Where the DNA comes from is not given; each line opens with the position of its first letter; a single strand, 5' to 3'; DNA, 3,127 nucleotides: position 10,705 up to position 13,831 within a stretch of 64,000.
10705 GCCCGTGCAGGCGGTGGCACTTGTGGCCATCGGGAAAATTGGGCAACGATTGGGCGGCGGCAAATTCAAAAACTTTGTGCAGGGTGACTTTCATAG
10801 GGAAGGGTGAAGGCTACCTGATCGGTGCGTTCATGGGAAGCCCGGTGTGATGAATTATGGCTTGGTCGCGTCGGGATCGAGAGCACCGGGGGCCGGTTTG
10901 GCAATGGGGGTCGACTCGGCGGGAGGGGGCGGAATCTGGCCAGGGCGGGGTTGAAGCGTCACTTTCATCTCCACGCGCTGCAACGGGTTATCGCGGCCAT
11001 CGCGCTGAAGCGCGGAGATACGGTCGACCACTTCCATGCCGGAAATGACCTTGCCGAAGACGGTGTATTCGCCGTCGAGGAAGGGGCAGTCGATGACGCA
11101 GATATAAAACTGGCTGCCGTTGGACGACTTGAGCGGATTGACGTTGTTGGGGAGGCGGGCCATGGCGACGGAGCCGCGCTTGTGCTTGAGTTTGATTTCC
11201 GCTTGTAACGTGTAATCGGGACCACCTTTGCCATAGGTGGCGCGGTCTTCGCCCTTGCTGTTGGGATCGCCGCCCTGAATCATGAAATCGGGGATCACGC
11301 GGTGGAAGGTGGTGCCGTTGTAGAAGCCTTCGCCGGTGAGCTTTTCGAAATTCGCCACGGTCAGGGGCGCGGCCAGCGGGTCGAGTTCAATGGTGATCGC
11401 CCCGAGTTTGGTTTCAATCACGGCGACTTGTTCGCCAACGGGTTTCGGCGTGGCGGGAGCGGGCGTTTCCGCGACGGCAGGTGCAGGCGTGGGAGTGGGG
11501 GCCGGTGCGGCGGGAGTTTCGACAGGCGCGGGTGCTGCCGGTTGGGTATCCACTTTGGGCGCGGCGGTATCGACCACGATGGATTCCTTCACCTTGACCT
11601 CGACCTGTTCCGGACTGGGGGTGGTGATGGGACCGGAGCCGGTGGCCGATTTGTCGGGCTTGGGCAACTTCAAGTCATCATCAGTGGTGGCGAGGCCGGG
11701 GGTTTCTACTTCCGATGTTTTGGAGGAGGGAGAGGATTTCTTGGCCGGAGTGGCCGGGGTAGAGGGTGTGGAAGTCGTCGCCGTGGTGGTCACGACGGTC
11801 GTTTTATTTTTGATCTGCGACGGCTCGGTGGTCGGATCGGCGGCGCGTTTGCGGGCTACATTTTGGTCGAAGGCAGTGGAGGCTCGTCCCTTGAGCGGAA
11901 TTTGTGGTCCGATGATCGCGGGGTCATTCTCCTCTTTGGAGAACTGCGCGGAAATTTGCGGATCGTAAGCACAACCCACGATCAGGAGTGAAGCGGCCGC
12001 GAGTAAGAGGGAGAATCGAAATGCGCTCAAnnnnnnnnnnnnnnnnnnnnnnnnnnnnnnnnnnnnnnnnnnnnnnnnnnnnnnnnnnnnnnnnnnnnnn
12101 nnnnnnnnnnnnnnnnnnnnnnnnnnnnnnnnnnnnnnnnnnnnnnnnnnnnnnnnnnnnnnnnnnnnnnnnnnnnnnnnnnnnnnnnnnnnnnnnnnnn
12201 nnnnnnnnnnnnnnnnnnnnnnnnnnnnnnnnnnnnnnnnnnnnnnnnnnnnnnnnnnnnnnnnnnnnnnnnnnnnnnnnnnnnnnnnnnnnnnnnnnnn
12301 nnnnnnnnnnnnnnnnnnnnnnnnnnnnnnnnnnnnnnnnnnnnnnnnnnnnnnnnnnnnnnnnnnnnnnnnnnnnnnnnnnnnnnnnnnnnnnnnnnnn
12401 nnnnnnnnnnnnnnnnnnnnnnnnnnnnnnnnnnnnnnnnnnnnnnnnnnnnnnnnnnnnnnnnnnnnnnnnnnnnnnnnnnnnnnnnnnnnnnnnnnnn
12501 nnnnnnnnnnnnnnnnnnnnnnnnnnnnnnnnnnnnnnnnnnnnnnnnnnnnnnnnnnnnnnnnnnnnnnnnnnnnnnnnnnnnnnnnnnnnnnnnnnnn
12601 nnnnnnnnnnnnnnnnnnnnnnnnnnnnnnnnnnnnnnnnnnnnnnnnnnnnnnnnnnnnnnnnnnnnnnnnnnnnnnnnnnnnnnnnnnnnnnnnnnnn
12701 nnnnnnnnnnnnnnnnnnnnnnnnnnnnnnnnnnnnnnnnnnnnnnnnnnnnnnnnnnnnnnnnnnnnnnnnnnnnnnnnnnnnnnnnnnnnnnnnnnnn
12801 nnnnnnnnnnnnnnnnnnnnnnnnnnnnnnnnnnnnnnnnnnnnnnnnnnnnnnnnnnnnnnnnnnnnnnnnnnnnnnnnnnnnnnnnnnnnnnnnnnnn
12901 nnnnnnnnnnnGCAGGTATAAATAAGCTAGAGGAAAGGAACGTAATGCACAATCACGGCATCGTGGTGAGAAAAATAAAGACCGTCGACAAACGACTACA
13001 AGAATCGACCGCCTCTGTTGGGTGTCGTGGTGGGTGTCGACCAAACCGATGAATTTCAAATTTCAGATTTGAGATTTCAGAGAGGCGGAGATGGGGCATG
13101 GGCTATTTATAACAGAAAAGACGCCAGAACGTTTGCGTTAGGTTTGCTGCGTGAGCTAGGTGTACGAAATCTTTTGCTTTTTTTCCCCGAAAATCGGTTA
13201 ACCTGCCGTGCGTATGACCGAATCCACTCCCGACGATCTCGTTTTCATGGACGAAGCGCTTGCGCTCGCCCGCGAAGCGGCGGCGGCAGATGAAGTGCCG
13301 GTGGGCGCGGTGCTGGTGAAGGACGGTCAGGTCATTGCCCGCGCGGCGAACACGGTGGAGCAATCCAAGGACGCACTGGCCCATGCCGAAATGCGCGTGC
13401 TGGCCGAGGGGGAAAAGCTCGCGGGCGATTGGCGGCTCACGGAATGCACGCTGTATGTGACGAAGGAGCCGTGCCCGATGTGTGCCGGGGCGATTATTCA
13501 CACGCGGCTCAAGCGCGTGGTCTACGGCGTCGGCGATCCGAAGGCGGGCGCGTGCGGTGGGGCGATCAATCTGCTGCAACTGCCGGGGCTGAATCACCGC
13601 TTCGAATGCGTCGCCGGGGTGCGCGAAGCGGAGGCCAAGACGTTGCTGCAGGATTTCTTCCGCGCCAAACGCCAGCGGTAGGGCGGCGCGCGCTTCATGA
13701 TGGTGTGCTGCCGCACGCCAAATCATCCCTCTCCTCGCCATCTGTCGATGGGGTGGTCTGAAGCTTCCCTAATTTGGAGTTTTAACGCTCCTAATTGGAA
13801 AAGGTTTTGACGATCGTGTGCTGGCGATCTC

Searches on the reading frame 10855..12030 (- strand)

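Call 61: search_protein_families(library=pfam, proteins=[window:10855-12030:-], max_evalue=0.01)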
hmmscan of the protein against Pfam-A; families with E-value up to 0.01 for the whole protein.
window:10855-12030:- (391 aa): 1 family
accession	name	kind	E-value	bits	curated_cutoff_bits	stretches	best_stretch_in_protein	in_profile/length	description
PF00160.26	Pro_isomerase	-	1.5e-48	165.5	21.7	1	204-356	3-155/159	Cyclophilin type peptidyl-prolyl cis-trans isomerase/CLD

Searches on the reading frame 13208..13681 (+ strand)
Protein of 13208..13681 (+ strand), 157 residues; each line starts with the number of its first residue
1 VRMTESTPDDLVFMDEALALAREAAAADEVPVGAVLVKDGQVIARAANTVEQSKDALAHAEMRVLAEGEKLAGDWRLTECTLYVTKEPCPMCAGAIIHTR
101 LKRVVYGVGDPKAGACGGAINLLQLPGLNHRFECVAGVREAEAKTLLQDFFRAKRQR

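Call 61: search_protein_families(library=pfam, proteins=[window:13208-13681:+], max_evalue=0.01)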
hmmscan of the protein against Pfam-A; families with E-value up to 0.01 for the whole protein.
window:13208-13681:+ (157 aa): 8 families
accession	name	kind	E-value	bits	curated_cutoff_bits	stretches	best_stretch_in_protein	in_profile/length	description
PF14437.12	MafB19-deam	-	2.5e-42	144.6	27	1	10-155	3-142/142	MafB19-like deaminase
PF00383.29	dCMP_cyt_deam_1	-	8.2e-29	100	25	1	10-107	4-101/102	Cytidine and deoxycytidylate deaminase zinc-binding region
PF14439.12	Bd3614-deam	-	2.4e-10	40.8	38.5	1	32-115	11-97/113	Bd3614-like deaminase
PF18750.7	SNAD4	-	0.0004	20.9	27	1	50-98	24-73/130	Secreted Novel AID/APOBEC-like Deaminase 4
PF18772.7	APOBEC2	-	0.00082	19.9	26.8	1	52-98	44-91/175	APOBEC2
PF08210.17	APOBEC_N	-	0.0013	19.2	25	1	49-98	38-87/170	APOBEC-like N-terminal domain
PF18778.7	NAD1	-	0.0035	17.9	27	1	49-98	42-92/175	Novel AID APOBEC clade 1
PF18782.7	NAD2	-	0.005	17.4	27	1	44-97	41-95/179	Novel AID APOBEC clade 2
